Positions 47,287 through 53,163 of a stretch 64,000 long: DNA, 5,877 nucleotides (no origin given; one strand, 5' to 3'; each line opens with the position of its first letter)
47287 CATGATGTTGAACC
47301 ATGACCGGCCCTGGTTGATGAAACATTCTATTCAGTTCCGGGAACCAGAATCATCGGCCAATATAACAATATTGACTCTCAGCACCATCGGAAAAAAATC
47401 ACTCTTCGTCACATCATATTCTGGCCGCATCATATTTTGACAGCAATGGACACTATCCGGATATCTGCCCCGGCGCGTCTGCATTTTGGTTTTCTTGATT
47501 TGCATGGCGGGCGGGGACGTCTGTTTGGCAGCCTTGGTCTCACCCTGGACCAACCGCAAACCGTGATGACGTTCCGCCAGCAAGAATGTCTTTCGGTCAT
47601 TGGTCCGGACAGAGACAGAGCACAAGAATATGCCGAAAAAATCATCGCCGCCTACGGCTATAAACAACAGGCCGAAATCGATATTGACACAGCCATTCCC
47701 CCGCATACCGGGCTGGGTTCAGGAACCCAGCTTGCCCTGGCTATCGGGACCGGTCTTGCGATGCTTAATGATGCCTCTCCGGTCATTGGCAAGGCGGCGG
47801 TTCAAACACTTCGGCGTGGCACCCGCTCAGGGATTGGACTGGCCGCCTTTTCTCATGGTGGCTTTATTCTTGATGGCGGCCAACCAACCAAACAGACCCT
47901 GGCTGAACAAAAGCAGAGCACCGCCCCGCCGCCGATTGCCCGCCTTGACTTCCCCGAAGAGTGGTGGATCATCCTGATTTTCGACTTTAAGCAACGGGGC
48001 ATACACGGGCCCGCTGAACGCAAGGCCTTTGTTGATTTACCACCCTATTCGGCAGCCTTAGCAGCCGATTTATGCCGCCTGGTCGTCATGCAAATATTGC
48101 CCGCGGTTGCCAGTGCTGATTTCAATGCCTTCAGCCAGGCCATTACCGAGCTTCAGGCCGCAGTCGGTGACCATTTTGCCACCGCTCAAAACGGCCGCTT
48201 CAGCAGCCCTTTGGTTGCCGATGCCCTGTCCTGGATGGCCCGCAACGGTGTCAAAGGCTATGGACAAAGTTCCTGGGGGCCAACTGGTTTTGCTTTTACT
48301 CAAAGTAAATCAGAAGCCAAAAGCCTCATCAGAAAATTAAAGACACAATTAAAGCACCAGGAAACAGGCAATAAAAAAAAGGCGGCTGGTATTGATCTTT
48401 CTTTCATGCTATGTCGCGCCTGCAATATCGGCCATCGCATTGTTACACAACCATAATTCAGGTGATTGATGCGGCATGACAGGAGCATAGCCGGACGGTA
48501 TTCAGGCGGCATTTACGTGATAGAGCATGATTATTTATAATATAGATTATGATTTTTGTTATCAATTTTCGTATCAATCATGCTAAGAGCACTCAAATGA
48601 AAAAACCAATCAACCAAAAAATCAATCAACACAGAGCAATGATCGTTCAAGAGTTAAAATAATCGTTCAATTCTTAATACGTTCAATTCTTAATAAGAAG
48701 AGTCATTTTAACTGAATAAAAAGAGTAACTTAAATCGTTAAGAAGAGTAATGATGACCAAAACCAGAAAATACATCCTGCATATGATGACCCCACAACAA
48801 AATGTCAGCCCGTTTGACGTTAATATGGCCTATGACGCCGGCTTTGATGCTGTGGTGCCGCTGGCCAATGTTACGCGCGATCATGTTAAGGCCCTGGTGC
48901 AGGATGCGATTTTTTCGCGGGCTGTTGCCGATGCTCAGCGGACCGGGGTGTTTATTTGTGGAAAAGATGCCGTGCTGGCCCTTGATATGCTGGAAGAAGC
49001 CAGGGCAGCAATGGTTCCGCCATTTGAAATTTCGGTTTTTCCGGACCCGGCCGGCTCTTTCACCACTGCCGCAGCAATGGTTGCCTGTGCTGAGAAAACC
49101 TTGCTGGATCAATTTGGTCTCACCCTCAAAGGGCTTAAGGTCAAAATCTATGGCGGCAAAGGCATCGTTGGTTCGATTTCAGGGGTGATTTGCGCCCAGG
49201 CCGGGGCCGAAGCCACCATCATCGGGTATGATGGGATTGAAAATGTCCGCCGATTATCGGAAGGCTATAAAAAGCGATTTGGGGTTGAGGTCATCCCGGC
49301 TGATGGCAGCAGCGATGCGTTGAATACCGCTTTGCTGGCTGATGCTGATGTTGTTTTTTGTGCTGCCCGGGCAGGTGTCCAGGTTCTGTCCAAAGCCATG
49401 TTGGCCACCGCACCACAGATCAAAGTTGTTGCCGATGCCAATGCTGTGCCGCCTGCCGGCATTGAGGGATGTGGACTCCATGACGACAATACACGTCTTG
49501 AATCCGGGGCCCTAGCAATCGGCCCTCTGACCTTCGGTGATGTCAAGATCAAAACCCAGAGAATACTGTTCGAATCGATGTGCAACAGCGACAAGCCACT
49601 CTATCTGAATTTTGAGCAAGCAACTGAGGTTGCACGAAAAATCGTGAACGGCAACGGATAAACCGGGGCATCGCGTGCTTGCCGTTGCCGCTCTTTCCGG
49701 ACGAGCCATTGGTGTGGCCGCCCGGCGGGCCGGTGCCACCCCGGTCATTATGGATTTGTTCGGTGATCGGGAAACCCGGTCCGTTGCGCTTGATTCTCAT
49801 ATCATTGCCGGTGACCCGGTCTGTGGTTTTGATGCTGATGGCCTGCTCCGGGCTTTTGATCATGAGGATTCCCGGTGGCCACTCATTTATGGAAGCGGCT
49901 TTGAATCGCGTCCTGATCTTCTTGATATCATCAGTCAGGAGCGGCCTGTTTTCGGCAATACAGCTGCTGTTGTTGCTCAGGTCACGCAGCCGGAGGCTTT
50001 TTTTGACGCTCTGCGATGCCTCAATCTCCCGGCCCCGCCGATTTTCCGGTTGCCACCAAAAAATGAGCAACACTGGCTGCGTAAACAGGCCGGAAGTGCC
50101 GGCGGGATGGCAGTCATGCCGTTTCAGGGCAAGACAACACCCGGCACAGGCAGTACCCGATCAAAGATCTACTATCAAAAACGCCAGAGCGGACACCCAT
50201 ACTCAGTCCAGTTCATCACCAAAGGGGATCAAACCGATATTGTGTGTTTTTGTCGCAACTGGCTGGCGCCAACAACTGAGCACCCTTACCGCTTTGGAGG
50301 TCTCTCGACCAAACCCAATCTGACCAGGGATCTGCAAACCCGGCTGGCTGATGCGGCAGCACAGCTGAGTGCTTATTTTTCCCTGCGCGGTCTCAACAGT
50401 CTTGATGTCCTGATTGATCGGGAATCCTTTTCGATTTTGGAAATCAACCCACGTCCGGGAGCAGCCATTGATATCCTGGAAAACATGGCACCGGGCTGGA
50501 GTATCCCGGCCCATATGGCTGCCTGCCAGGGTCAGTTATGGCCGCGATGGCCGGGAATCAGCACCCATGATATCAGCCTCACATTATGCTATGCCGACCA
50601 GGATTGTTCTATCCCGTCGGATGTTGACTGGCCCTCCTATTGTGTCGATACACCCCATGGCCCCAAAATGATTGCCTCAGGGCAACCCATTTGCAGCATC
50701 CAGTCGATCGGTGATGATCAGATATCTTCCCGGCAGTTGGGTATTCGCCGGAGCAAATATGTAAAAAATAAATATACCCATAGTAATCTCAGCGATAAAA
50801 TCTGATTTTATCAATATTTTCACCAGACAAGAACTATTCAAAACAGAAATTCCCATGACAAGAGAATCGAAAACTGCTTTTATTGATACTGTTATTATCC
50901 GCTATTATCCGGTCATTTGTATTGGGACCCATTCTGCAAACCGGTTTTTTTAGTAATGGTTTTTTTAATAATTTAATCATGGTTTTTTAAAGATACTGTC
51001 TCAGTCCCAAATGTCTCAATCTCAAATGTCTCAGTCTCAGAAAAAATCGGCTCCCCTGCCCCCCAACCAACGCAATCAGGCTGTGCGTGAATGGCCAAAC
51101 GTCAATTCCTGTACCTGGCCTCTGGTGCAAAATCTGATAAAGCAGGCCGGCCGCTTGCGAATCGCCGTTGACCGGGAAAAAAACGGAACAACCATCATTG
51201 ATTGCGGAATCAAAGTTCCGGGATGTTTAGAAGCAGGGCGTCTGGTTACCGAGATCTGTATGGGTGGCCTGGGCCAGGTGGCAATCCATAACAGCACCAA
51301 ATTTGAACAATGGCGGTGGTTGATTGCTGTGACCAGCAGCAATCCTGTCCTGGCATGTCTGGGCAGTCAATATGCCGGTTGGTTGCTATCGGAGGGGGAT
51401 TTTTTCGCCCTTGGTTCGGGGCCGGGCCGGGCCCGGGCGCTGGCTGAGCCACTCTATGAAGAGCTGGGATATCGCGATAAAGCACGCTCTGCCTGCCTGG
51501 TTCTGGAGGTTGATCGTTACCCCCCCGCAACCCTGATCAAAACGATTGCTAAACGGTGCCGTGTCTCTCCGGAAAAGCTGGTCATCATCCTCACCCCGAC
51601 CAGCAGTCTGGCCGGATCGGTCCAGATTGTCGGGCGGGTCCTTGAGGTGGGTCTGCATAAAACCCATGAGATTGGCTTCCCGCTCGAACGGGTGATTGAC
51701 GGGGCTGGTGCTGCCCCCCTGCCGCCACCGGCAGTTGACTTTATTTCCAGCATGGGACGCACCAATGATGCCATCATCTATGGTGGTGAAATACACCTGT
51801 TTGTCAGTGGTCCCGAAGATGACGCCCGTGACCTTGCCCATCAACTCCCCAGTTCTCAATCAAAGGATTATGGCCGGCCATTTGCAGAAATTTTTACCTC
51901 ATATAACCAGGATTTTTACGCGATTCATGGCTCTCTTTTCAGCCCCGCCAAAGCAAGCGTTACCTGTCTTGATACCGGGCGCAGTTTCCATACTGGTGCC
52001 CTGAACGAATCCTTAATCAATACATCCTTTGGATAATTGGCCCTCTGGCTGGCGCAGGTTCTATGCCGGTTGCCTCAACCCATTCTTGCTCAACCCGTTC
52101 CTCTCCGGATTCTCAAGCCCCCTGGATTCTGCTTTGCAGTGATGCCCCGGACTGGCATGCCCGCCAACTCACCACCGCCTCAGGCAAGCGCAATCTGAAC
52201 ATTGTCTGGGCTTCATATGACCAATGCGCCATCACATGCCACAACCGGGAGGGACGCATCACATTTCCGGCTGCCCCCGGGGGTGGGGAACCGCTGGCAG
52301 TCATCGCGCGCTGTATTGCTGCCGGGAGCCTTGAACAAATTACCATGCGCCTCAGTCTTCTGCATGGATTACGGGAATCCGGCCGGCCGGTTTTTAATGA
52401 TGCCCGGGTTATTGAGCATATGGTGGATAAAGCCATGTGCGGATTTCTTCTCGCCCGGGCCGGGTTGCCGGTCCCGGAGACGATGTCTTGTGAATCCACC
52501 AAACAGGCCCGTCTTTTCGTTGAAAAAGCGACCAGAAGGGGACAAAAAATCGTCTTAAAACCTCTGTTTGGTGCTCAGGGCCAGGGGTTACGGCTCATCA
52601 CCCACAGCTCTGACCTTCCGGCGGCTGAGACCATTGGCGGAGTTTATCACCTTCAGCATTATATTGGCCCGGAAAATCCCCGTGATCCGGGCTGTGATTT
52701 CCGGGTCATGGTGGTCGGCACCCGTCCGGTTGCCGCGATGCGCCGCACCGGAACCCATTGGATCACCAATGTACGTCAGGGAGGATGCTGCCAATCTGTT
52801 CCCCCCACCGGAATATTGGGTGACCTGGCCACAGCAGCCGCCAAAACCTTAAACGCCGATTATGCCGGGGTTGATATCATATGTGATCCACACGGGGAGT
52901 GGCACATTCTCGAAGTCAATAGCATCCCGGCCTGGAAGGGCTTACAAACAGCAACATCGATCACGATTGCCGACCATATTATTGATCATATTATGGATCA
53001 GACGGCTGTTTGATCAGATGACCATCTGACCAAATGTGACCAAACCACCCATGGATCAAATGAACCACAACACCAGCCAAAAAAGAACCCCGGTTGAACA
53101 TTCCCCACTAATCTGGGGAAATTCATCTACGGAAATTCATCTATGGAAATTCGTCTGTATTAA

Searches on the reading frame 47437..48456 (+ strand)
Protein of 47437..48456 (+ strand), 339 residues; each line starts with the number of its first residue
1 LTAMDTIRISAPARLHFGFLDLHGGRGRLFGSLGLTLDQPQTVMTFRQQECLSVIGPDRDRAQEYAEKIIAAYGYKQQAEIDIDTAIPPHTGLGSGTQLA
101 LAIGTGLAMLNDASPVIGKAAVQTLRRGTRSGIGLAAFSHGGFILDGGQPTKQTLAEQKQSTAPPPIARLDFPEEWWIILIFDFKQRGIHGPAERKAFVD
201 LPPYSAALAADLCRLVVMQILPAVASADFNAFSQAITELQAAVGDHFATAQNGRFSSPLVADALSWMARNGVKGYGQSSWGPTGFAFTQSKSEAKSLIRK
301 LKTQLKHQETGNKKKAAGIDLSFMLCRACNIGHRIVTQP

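Call 6: search_protein_families(library=ncbifam, proteins=[window:47437-48456:+])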
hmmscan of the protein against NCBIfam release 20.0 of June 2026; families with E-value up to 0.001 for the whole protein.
window:47437-48456:+ (339 aa): 4 families
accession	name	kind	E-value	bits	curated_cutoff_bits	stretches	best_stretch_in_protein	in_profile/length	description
NF040726.1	BetaRFA-P_synth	equivalog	1.3e-54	185.6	328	1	7-310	1-311/327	beta-ribofuranosylaminobenzene 5'-phosphate synthase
TIGR00144.1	beta_RFAP_syn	subfamily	7.5e-47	160.1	113.5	1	8-306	2-303/325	beta-ribofuranosylaminobenzene 5'-phosphate synthase family protein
NF002288.1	PRK01212.1-4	equivalog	0.00054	19.1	194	0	57-110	55-108/303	homoserine kinase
TIGR01920.1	Shik_kin_archae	equivalog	0.00087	18.7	126.85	0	61-103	52-94/266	shikimate kinase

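Call 45: find_homologous_proteins(query=window:47437-48456:+, max_evalue=1e-30)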
Query window:47437-48456:+ (339 aa): 6976 proteins with E <= 1e-30 among 8000 candidates; the best 120 are listed.
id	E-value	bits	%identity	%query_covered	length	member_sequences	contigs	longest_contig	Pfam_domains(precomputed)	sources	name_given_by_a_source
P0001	8.0e-223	756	100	99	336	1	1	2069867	PF00288.33,PF08544.19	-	-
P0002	7.5e-150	517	71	98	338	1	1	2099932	PF00288.33,PF08544.19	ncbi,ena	-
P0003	3.4e-149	514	72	98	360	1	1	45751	PF08544.19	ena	-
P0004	1.8e-97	345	53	99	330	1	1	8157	PF00288.33,PF08544.19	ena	-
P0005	1.2e-90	322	48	98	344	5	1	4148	PF00288.33,PF08544.19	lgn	-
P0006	1.9e-89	318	49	99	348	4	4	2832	PF00288.33,PF08544.19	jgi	jgi:beta-ribofuranosylaminobenzene 5'-phosphate synthase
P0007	2.9e-89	318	49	98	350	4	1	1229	PF00288.33,PF08544.19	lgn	-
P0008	4.3e-89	317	49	97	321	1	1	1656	PF00288.33,PF08544.19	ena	-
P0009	6.4e-89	316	50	98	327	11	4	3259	PF00288.33,PF08544.19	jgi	jgi:beta-ribofuranosylaminobenzene 5'-phosphate synthase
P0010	1.2e-88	316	49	93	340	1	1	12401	PF00288.33,PF08544.19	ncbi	-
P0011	5.6e-88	313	48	96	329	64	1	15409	PF00288.33,PF08544.19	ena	-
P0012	1.4e-87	312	49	98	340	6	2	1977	PF00288.33,PF08544.19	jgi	jgi:beta-ribofuranosylaminobenzene 5'-phosphate synthase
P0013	2.2e-87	311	50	98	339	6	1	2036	PF00288.33,PF08544.19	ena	-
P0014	3.1e-87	311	49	96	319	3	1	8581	PF00288.33,PF08544.19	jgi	jgi:beta-RFAP synthase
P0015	4.9e-87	310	48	94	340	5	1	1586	PF00288.33,PF08544.19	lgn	-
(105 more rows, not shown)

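Call 46: find_encoding_contigs(protein=P0003, flank=10000, max_places=3)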
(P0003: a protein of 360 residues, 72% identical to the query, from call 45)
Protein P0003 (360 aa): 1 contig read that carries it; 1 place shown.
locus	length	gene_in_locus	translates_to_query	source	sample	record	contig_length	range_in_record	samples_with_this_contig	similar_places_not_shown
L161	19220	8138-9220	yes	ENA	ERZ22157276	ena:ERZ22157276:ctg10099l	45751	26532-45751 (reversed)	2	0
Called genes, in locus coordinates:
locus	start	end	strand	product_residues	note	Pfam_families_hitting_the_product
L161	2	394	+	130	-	?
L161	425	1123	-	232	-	-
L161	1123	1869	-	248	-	PF01555:N6_N4_Mtase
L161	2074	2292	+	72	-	-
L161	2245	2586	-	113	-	PF07798:CCDC90-like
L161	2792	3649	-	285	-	PF01493:GXGXG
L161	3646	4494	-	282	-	PF01913:FTR, PF02741:FTR_C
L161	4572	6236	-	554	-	PF01979:Amidohydro_1 (faint), PF07969:Amidohydro_3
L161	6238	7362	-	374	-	-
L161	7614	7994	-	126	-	PF01329:Pterin_4a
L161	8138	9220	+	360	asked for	PF08544:GHMP_kinases_C (faint)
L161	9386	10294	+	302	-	PF09176:Mpt_N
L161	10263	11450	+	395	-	PF02655:ATP-grasp_3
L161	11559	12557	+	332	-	PF02289:MCH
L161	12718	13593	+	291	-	PF14397:ATPgrasp_ST (faint), PF02655:ATP-grasp_3 (weak), PF08443:RimK, PF14398:ATPgrasp_YheCD (faint)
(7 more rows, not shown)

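Call 49: find_encoding_contigs(protein=P0001, flank=10000, max_places=2)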
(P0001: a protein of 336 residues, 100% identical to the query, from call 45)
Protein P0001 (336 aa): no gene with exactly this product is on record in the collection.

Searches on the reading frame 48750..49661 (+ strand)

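Call 60: search_protein_families(library=pfam, proteins=[window:48750-49661:+], max_evalue=0.001)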
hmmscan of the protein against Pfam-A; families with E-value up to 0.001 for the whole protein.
window:48750-49661:+ (303 aa): 1 family
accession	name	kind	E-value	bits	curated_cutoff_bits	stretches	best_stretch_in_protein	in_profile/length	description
PF09176.16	Mpt_N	-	1.4e-32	112.1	27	1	21-101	1-81/81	Methylene-tetrahydromethanopterin dehydrogenase, N-terminal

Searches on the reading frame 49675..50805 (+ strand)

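Call 6: search_protein_families(library=ncbifam, proteins=[window:49675-50805:+])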
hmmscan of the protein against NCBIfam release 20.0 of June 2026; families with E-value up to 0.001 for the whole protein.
window:49675-50805:+ (376 aa): 1 family
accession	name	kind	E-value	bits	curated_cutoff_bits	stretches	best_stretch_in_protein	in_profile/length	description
NF040722.1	MfnD_Meth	equivalog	4.6e-05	23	400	1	171-265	167-255/288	tyramine--L-glutamate ligase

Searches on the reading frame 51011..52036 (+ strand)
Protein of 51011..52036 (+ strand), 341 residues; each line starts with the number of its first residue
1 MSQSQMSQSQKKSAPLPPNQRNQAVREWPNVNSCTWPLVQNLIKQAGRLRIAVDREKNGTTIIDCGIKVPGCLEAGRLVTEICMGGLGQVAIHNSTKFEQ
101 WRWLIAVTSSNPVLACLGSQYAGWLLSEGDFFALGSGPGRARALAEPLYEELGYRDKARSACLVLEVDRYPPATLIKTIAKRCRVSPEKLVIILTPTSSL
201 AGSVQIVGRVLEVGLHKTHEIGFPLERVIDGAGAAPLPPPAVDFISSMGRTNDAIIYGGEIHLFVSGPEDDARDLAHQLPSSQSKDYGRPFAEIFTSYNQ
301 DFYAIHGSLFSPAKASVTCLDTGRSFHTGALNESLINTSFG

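Call 6: search_protein_families(library=ncbifam, proteins=[window:51011-52036:+])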
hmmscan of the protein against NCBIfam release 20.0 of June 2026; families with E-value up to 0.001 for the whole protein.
window:51011-52036:+ (341 aa): 1 family
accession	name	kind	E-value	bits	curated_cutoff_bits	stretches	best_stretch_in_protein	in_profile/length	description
TIGR03120.1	one_C_mch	equivalog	8.9e-121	402.8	228.8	1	31-341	2-313/313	methenyltetrahydromethanopterin cyclohydrolase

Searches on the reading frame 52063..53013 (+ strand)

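Call 60: search_protein_families(library=pfam, proteins=[window:52063-53013:+], max_evalue=0.001)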
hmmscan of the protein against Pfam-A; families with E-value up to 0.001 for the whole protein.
window:52063-53013:+ (316 aa): 5 families
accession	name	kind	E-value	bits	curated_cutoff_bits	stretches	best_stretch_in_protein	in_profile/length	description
PF08443.16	RimK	-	8.2e-22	78.2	21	1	122-310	3-188/188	RimK-like ATP-grasp domain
PF14397.11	ATPgrasp_ST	-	6.9e-10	39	31.4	1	111-183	10-83/278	Sugar-transfer associated ATP-grasp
PF14398.11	ATPgrasp_YheCD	-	8e-06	25.7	26.8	0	255-306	188-244/255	YheC/D like ATP-grasp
PF02655.19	ATP-grasp_3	-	4.3e-05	24.1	23.2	1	122-287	3-155/160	ATP-grasp domain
PF02955.21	GSH-S_ATP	-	0.0003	20.7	23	1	137-275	12-154/175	Prokaryotic glutathione synthetase, ATP-grasp domain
